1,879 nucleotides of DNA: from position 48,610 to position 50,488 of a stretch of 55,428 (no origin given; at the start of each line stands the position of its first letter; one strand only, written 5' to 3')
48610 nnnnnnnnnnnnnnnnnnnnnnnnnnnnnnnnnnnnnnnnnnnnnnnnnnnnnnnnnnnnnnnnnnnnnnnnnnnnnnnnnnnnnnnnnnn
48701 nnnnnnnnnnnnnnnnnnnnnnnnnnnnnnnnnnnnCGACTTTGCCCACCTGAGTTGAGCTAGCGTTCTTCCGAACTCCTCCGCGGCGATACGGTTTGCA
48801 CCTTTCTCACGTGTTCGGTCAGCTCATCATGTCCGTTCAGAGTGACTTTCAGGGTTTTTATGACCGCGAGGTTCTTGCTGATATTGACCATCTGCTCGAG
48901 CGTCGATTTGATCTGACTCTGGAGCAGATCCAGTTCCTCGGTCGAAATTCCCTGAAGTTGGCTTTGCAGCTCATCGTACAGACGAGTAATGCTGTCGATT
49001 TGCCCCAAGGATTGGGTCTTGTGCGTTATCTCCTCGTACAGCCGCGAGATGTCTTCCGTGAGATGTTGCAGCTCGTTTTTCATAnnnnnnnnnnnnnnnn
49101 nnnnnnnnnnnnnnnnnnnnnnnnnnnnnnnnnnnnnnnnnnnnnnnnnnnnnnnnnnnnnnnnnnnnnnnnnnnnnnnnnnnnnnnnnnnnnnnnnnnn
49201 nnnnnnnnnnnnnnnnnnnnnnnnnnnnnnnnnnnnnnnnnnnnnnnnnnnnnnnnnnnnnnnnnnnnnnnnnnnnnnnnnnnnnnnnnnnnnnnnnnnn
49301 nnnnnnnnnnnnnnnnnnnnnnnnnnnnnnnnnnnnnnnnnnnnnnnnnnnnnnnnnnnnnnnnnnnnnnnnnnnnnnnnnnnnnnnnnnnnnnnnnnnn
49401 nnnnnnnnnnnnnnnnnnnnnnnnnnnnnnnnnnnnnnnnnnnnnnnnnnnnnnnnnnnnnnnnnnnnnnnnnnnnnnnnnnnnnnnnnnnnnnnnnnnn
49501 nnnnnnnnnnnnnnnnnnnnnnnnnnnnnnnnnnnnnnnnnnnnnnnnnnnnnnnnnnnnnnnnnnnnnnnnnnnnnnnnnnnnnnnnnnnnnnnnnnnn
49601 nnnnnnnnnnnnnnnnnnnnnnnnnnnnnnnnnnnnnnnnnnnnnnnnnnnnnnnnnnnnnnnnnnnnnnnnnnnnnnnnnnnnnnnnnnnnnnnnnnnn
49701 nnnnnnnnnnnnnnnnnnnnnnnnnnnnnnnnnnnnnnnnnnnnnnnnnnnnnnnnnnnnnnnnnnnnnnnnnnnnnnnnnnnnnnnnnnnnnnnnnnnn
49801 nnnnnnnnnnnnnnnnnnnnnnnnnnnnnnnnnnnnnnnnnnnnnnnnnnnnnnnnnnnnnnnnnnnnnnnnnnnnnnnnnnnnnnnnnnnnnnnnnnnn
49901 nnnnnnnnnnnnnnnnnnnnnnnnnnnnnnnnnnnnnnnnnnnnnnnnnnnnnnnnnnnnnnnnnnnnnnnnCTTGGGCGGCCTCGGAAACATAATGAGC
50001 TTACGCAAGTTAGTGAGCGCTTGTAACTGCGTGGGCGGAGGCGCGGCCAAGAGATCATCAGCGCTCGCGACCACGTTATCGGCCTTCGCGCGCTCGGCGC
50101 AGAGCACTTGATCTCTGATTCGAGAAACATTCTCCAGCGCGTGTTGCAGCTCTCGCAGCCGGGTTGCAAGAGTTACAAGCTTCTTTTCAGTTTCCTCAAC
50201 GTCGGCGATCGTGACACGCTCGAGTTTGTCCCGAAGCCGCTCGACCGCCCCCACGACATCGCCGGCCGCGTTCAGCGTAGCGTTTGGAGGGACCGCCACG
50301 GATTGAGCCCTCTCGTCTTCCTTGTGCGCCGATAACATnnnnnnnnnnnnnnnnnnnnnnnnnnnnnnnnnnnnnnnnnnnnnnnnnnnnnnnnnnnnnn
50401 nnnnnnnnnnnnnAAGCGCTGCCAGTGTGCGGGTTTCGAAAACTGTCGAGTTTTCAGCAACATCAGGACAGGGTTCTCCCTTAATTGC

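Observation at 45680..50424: Candidate undescribed sigma-54-driven five-gene envelope signalling module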

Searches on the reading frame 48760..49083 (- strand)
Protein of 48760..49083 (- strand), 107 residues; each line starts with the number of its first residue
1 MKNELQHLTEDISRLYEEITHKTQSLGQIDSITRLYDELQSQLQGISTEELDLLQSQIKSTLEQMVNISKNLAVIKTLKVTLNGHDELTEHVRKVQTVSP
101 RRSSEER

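Call 5: search_protein_families(library=pfam, proteins=[window:48760-49083:-], max_evalue=0.01)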
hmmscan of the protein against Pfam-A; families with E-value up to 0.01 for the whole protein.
window:48760-49083:- (107 aa): 0 families

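Call 6: search_protein_families(library=ncbifam, proteins=[window:48760-49083:-], max_evalue=0.01)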
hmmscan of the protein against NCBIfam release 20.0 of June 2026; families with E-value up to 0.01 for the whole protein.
window:48760-49083:- (107 aa): 1 family
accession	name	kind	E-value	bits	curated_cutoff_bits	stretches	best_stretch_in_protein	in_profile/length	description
NF041034.1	Rad50_Sulf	equivalog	3.4e-05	21.9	1000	1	4-97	352-443/872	DNA double-strand break repair ATPase Rad50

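Call 73: search_protein_families(library=pfam, proteins=[window:48760-49083:-], max_evalue=5)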
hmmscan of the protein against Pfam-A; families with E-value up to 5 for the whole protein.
window:48760-49083:- (107 aa): 14 families
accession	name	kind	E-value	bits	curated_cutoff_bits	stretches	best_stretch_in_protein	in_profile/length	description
PF06729.17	CENP-R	-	0.01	16.1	27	1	48-79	58-89/138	Kinetochore component, CENP-R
PF04513.17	Baculo_PEP_C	-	0.017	15.6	38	1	2-84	44-127/140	Baculovirus polyhedron envelope protein, PEP, C terminus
PF23742.1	VBS_C3G9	-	0.02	15.4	27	1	29-76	44-91/120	C3G9 VBS-like domain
PF07321.17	YscO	-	0.027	14.9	28.8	1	30-76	49-93/149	Type III secretion protein YscO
PF04912.19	Dynamitin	-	0.028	14.2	31.8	1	20-79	240-299/396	Dynamitin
PF18688.6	DUF5638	-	0.041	14.7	39.8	1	5-61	29-76/104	Family of unknown function (DUF5638)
PF24688.1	SseK_NleB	-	0.084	12.4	25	1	11-91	118-198/317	SseK/NleB family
PF08654.15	DASH_Dad2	-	0.19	12.6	26.9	1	17-87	2-71/99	DASH complex subunit Dad2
PF06103.16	DUF948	-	0.33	11.6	37.2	0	30-59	29-58/89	Bacterial protein of unknown function (DUF948)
PF02996.22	Prefoldin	-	0.41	11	23.2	1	49-82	3-35/120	Prefoldin subunit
PF19962.4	EAD9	-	0.43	10.8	25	1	29-72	15-59/62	Effector-associated domain 9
PF07889.17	DUF1664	-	0.48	10.9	34.6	1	1-72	39-110/124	Protein of unknown function (DUF1664)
PF08912.16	Rho_Binding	-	1.6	10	23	0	1-38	8-45/69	Rho Binding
PF06005.17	ZapB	-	1.7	9.6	31.5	1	47-93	2-49/71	Cell division protein ZapB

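Call 80: search_protein_representatives(protein=window:48760-49083:-)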
Query: 107 residues. Proteins with E-value up to 0.001 (for the whole library): 25; up to 1e-10: 18; up to 1e-30: 5. The best 25 are listed.
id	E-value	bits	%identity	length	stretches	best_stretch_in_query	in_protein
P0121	2.1e-42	159.4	84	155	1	1-99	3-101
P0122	2.8e-41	155.8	79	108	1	1-107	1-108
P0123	1.4e-40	153.6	81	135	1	1-98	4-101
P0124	3.5e-38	145.9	74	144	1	1-107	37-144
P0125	5.7e-33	129.2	70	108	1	1-99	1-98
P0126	7.7e-30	119.2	60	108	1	1-105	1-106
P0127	9.2e-29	115.8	69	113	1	1-88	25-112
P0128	8.0e-26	106.4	71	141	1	1-77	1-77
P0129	2.9e-20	88.7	84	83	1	1-58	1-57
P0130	2.4e-18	82.5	64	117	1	1-72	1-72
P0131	1.1e-17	80.4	51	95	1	1-93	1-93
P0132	2.2e-14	69.8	86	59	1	1-44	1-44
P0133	5.8e-14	68.5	82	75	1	1-45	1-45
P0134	1.0e-13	67.7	63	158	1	40-107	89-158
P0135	1.3e-13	67.4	72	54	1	53-107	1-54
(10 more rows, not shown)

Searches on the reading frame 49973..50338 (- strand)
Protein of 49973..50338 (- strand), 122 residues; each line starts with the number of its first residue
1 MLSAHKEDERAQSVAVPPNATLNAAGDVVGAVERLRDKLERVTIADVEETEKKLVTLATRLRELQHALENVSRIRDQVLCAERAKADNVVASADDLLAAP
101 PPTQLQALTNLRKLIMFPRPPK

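Call 73: search_protein_families(library=pfam, proteins=[window:49973-50338:-], max_evalue=5)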
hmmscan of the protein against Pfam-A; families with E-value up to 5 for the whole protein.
seq(122 aa): 9 families
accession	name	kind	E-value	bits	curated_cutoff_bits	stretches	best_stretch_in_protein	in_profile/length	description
PF10534.14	CRIC_ras_sig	-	0.0076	16.9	22.5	1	8-48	28-68/93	Connector enhancer of kinase suppressor of ras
PF15456.11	Uds1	-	0.026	15.2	28.8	1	41-77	17-53/123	Up-regulated During Septation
PF05531.17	NPV_P10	-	0.035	15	29.8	1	45-78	11-44/75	Nucleopolyhedrovirus P10 protein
PF24433.1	DUF7556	-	0.041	13.8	27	1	19-48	8-36/56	Family of unknown function (DUF7556)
PF01291.22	LIF_OSM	-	0.092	13.4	23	1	13-89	42-117/162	LIF / OSM family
PF13339.11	AATF-Che1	-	0.14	13.1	24.7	1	43-76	51-84/137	Apoptosis antagonizing transcription factor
PF16309.10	DUF4951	-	0.14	12.8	27.3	1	33-82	38-86/99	Domain of unknown function (DUF4951)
PF01467.32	CTP_transf_like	-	0.17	12.6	21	1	35-120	20-113/133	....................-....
PF08376.15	NIT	-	0.24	12.2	24.9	1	8-90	8-90/239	Nitrate and nitrite sensing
